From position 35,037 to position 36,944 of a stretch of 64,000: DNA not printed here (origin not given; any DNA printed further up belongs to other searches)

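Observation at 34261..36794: Cytochrome c + PQQ alcohol dehydrogenase pair; dehydrogenase carries the lanthanide-type D-Y-D motif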

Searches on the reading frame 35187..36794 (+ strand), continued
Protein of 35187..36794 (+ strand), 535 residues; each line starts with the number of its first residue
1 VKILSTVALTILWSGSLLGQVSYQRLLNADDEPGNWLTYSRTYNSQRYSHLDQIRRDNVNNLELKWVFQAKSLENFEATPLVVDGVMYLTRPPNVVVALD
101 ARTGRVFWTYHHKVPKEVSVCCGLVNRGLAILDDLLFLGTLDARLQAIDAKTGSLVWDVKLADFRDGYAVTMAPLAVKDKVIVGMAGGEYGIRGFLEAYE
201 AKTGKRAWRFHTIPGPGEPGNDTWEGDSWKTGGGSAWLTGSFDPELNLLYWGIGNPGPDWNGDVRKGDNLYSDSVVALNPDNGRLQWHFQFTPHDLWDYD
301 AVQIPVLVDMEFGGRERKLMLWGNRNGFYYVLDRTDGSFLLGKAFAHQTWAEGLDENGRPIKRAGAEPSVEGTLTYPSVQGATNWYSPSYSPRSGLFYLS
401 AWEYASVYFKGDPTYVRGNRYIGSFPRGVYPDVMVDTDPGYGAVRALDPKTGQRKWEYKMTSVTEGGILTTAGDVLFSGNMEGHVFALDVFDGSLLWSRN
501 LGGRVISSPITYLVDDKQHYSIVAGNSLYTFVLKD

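Call 29: search_dna_similar(query=window:35187-36794:+, collection=plasmids, mode=protein, max_rows=60, rows=spread, max_evalue=1e-30)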
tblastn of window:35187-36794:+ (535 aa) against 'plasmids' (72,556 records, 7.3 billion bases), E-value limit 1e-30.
Records with a match: 458; places in all: 528; records where one place covers at least 80% of the query: 365.
Best place of each record, by identity: <60% 458.
By first word of the organism name: Sinorhizobium 87; Pseudosulfitobacter 85; Azospirillum 26; Rhizobium 23; Sphingobium 20; Paracoccus 15; Pantoea 13; Paraburkholderia 11; Mesorhizobium 10; Novosphingobium 9; and 68 more.
By predicted mobility (MOB-suite, as given by PLSDB): non-mobilizable 312; mobilizable 87; conjugative 59.
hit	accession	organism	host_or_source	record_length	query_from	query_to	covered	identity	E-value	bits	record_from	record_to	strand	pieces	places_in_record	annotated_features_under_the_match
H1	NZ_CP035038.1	Sinorhizobium fredii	single cell,soil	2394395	34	535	94%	47.0%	2e-136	443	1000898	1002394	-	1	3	none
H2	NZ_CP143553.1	Burkholderia multivorans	Homo sapiens,bronchoalveolar lavage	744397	21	525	94%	40.3%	4e-115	382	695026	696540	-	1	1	methanol/ethanol family PQQ-dependent dehydrogenase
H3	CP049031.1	Rhodobacteraceae bacterium SC52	Apostichopus japonicus,pure ...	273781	2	525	98%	38.6%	7e-108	361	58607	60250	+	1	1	PQQ-dependent dehydrogenase, methanol/ethanol family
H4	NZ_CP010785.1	Phaeobacter gallaeciensis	cell culture,algae aquaculture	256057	5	525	97%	38.7%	2e-104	351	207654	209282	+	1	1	PQQ-dependent methanol/ethanol family dehydrogenase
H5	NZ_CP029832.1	Azospirillum ramasamyi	single cell,Cow dung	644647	8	525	97%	38.5%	4e-112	373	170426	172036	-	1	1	methanol/ethanol family PQQ-dependent dehydrogenase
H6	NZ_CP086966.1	Pseudosulfitobacter pseudonitzschiae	Skeletonema costatum,The surface ...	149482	3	525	98%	37.8%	5e-104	350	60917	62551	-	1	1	PQQ-dependent methanol/ethanol family dehydrogenase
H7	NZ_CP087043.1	Pseudosulfitobacter pseudonitzschiae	Mediolabrus comicus,The surface ...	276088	3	525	98%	37.8%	5e-104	350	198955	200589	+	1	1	PQQ-dependent methanol/ethanol family dehydrogenase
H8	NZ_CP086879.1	Pseudosulfitobacter pseudonitzschiae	Skeletonema costatum,The surface ...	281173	3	525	98%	37.8%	5e-104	350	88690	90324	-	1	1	PQQ-dependent methanol/ethanol family dehydrogenase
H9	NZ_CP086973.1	Pseudosulfitobacter pseudonitzschiae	Skeletonema costatum,The surface ...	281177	3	525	98%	37.8%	5e-104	350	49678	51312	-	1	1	PQQ-dependent methanol/ethanol family dehydrogenase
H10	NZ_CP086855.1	Pseudosulfitobacter pseudonitzschiae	Skeletonema costatum,The surface ...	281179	3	525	98%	37.8%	5e-104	350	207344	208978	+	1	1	PQQ-dependent methanol/ethanol family dehydrogenase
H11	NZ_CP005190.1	Sphingobium sp. MI1205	-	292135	26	525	93%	39.5%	4e-111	370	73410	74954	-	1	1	methanol/ethanol family PQQ-dependent dehydrogenase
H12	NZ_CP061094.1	Roseomonas marmotae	Marmota himalayana,pure culture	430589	21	525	94%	39.1%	7e-107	358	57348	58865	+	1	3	methanol/ethanol family PQQ-dependent dehydrogenase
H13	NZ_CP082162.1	Bradyrhizobium sp. 195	Acmispon strigosus,cell culture,root ...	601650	9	525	97%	37.8%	2e-93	319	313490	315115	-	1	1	PQQ-dependent dehydrogenase, methanol/ethanol family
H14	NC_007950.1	Polaromonas sp. JS666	-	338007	35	525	92%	39.4%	6e-107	358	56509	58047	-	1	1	PQQ-dependent dehydrogenase, methanol/ethanol family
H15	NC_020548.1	Azoarcus sp. KH32C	-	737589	21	525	94%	38.0%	5e-102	344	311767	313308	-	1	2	PQQ-dependent dehydrogenase, methanol/ethanol family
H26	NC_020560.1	Sinorhizobium meliloti 2011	-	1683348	2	525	98%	35.8%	6e-92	315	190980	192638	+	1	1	none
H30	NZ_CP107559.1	Methylocystis sp. MJC1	whole organism,Alpine Peat Bogs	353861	2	525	98%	35.3%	2e-79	278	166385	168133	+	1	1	methanol/ethanol family PQQ-dependent dehydrogenase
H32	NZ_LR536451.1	Methylocella tundrae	-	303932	12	525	96%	35.5%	2e-89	307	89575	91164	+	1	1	methanol/ethanol family PQQ-dependent dehydrogenase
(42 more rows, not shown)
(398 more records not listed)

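Call 38: search_protein_families(library=ncbifam, alignment_id=A1, max_evalue=1e-50)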
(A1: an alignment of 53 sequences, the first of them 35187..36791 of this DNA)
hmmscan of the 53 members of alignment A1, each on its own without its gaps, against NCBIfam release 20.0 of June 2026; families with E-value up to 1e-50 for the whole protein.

A. member 1, window:35187-36791:+ (535 aa): 3 families
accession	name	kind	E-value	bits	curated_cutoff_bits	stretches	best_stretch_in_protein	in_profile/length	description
TIGR03075.1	PQQ_enz_alc_DH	subfamily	1.2e-172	575.3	480.05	1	20-525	5-527/530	PQQ-dependent dehydrogenase, methanol/ethanol family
TIGR04528.1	acido_non_PQQ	subfamily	1.8e-157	525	650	1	34-533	4-493/493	acido-empty-quinoprotein group A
TIGR03074.1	PQQ_membr_DH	subfamily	1.4e-61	208.3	832.65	1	29-340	150-501/783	membrane-bound PQQ-dependent dehydrogenase, glucose/quinate/shikimate family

B. families by the number of members that match (of 53 scanned): 3 families
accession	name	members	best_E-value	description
TIGR03075.1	PQQ_enz_alc_DH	53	5.2e-201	PQQ-dependent dehydrogenase, methanol/ethanol family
TIGR04528.1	acido_non_PQQ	53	9.7e-168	acido-empty-quinoprotein group A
TIGR03074.1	PQQ_membr_DH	52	3.6e-70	membrane-bound PQQ-dependent dehydrogenase, glucose/quinate/shikimate family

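Call 50: get_annotated_region(hit=H1, flank=6000)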
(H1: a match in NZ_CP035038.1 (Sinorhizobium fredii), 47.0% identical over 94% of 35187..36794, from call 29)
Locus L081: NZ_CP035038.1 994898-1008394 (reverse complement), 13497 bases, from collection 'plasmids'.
description: Sinorhizobium fredii strain SMH12 plasmid psfSMH12a, complete sequence
organism: Sinorhizobium fredii (NCBI taxid 380)
taxonomy: Bacteria; Pseudomonadota; Alphaproteobacteria; Hyphomicrobiales; Rhizobiaceae; Sinorhizobium; Sinorhizobium fredii
host: -; source: single cell,soil; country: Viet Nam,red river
typing (MOB-suite, as given by PLSDB): conjugative; relaxase MOBQ; mating-pair formation MPF_T
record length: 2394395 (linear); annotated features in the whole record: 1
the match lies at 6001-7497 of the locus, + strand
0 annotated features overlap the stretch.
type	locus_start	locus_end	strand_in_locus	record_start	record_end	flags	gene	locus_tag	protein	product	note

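Call 52: predict_structure(alignment_id=A2)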
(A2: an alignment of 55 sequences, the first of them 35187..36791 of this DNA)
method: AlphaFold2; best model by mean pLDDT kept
length: 535 residues; sequences in the alignment: 55
mean_pLDDT: 88.5   pTM: 0.90
mean pLDDT of the five models: 88.5, 87.0, 85.4, 83.2, 81.8
residues with pLDDT >= 90: 317; 70-90: 175; 50-70: 31; < 50: 12
segments of 3 or more residues with pLDDT < 50: 12-17, 381-384
pLDDT, mean of each block of 10 residues (from residue 1): 64 51 96 95 94 98 96 84 96 93 97 89 84 97 97 98 93 95 89 92 97 86 80 81 97 68 73 91 95 78 84 97 88 97 90 92 88 77 68 95 84 82 74 81 94 96 87 97 95 98 91 97 95 94
secondary structure, 60 per line:
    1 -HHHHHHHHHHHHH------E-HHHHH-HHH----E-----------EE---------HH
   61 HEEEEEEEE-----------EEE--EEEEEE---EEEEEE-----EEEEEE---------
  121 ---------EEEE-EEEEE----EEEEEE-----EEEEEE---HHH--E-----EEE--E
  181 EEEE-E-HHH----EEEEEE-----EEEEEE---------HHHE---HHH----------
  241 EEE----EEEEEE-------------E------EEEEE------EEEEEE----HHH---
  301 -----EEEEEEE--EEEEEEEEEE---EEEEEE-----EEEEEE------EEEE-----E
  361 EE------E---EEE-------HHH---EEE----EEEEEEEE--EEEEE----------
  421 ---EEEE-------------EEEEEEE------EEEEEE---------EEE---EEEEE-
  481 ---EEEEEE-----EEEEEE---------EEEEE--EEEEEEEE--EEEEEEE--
elements in order: H2-14 H23-27 E62-69 E81-83 E86-91 E95-100 E106-111 E130-133 E135-139 E144-149 E155-160 E175-177 E180-184 E195-200 E206-211 E241-243 E248-253 E274-278 E285-290 E306-312 E315-324 E328-333 E339-344 E351-354 E360-362 E373-375 E389-391 E396-403 E406-410 E424-427 E441-447 E454-459 E469-471 E475-479 E484-489 E495-500 E510-514 E517-524 E527-533

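Call 54: fold_search(model_id=the predicted structure, library=pdb)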
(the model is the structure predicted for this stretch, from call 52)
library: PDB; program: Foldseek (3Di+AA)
matches with E <= 10: 1955; with E <= 0.001: 1745
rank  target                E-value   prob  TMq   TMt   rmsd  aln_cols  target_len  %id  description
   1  6zcw                  4.2e-56  1.00  0.90  0.86   2.3       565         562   37  Crystal structure of lanthanide-dependent alcohol dehydrogenase PedH from Pseudomonas putida KT2440 (released 2020-07-15)
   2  6zcv                  9.1e-56  1.00  0.90  0.86   2.4       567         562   37  Crystal structure of lanthanide-dependent alcohol dehydrogenase PedH from Pseudomonas putida KT2440 (released 2020-07-15)
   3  1yiq                  2.2e-53  1.00  0.89  0.70   2.6       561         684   38  Molecular cloning and structural analysis of quinohemoprotein alcohol dehydrogenase ADHIIG from Pseudomonas putida HK5.  (released 2005-08-16)
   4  8gy2_A                5.9e-52  1.00  0.87  0.65   3.0       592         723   33  Cryo-EM Structure of Membrane-Bound Alcohol Dehydrogenase from Gluconobacter oxydans (released 2023-08-02)
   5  1kv9                  1.9e-50  1.00  0.89  0.72   2.6       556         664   36  Structure at 1.9 A Resolution of a Quinohemoprotein Alcohol Dehydrogenase from Pseudomonas putida HK5 (released 2002-07-10)
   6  6dam                  3.2e-50  1.00  0.88  0.84   3.6       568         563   36  Crystal structure of lanthanide-dependent methanol dehydrogenase XoxF from Methylomicrobium buryatense 5G (released 2018-09-05)
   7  4mae_A                2.0e-48  1.00  0.88  0.82   2.9       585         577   34  Methanol dehydrogenase from Methylacidiphilum fumariolicum SolV (released 2013-09-18)
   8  6fkw_A                2.6e-48  1.00  0.88  0.82   2.9       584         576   34  Europium-containing methanol dehydrogenase (released 2018-03-21)
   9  1flg_A                4.0e-48  1.00  0.89  0.82   2.6       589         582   32  CRYSTAL STRUCTURE OF THE QUINOPROTEIN ETHANOL DEHYDROGENASE FROM PSEUDOMONAS AERUGINOSA (released 2000-08-30)
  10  1kb0                  5.9e-48  1.00  0.86  0.69   3.7       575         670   34  Crystal Structure of Quinohemoprotein Alcohol Dehydrogenase from Comamonas testosteroni (released 2001-12-28)
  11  6oc5_A                2.3e-47  1.00  0.87  0.81   2.9       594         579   33  Lanthanide-dependent methanol dehydrogenase XoxF from Methylobacterium extorquens, in complex with Lanthanum (released 2020-05-13)
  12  1lrw_A                1.2e-46  1.00  0.89  0.80   2.8       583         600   30  Crystal structure of methanol dehydrogenase from P. denitrificans (released 2003-08-12)
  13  1w6s_C                1.5e-46  1.00  0.87  0.78   3.3       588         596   30  The high resolution structure of methanol dehydrogenase from methylobacterium extorquens (released 2004-12-21)
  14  1h4j_A                1.9e-46  1.00  0.88  0.80   3.1       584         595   30  Methylobacterium extorquens methanol dehydrogenase D303E mutant (released 2001-08-23)
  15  1h4i_A                2.2e-46  1.00  0.88  0.80   3.1       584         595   31  Methylobacterium extorquens methanol dehydrogenase (released 2001-06-14)
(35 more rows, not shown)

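Call 68: get_annotated_region(hit=H26, flank=3000)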
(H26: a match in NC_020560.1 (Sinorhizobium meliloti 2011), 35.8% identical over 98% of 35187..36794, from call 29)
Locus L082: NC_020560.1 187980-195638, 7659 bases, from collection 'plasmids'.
description: Sinorhizobium meliloti 2011 plasmid pSymB, complete sequence
organism: Sinorhizobium meliloti 2011 (NCBI taxid 1286640)
taxonomy: Bacteria; Pseudomonadota; Alphaproteobacteria; Hyphomicrobiales; Rhizobiaceae; Sinorhizobium; Sinorhizobium meliloti; Sinorhizobium meliloti 2011
host: -; source: -; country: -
typing (MOB-suite, as given by PLSDB): mobilizable; relaxase MOBQ
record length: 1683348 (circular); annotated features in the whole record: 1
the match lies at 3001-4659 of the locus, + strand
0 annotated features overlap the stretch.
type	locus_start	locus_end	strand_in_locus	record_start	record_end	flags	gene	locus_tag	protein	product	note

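Call 69: get_annotated_region(hit=H30, flank=3000)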
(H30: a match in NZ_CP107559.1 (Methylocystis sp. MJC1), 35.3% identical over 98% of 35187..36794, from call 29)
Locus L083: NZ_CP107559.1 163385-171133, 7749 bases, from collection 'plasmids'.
description: Methylocystis sp. MJC1 plasmid unnamed1, complete sequence
organism: Methylocystis sp. MJC1 (NCBI taxid 2654282)
taxonomy: Bacteria; Pseudomonadota; Alphaproteobacteria; Hyphomicrobiales; Methylocystaceae; Methylocystis; Methylocystis sp. MJC1
host: -; source: whole organism,Alpine Peat Bogs; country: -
typing (MOB-suite, as given by PLSDB): non-mobilizable
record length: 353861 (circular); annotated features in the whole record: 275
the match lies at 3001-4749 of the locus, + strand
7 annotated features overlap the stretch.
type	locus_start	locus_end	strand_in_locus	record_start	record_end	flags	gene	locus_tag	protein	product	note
CDS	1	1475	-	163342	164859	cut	-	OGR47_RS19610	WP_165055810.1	aldehyde dehydrogenase family protein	-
CDS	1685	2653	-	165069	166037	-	-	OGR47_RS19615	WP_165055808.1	helix-turn-helix domain-containing protein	-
CDS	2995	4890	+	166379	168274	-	-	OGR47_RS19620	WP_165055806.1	methanol/ethanol family PQQ-dependent dehydrogenase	-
CDS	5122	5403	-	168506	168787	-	-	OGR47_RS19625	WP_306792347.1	TonB-dependent receptor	-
CDS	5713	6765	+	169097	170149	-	-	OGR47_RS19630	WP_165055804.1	LLM class flavin-dependent oxidoreductase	-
CDS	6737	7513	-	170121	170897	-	-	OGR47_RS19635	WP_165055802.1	ABC transporter ATP-binding protein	-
CDS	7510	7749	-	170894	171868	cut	-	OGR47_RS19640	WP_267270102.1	iron ABC transporter permease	-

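Call 70: get_annotated_region(hit=H32, flank=3000)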
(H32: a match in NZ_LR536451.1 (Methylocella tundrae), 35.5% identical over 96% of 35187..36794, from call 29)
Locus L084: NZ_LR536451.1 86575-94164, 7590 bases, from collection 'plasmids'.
description: Methylocella tundrae isolate MTUNDRAET4 annotated genome plasmid 2
organism: Methylocella tundrae (NCBI taxid 227605)
taxonomy: Bacteria; Pseudomonadota; Alphaproteobacteria; Hyphomicrobiales; Beijerinckiaceae; Methylocella; Methylocella tundrae
host: -; source: -; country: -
typing (MOB-suite, as given by PLSDB): non-mobilizable
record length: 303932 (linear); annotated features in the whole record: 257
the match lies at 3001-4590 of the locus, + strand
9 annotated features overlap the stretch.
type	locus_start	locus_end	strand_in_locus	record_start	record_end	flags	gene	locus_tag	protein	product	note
CDS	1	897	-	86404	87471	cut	-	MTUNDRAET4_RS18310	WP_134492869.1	GlxA family transcriptional regulator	-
CDS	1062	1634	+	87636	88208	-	-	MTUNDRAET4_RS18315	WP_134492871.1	cysteine hydrolase family protein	-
CDS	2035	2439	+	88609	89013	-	-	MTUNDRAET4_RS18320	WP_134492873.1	winged-helix domain-containing protein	-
CDS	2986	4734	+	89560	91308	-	-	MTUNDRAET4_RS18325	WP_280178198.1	methanol/ethanol family PQQ-dependent dehydrogenase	-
CDS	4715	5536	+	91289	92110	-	-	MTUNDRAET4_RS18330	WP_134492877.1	substrate-binding domain-containing protein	-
CDS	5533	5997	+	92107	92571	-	-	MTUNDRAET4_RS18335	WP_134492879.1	c-type cytochrome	-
CDS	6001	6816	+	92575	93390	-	-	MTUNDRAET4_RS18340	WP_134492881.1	cytochrome c oxidase assembly protein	-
CDS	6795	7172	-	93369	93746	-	-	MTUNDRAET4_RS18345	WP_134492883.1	c-type cytochrome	-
CDS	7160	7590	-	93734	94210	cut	-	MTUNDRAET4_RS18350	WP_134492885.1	hypothetical protein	-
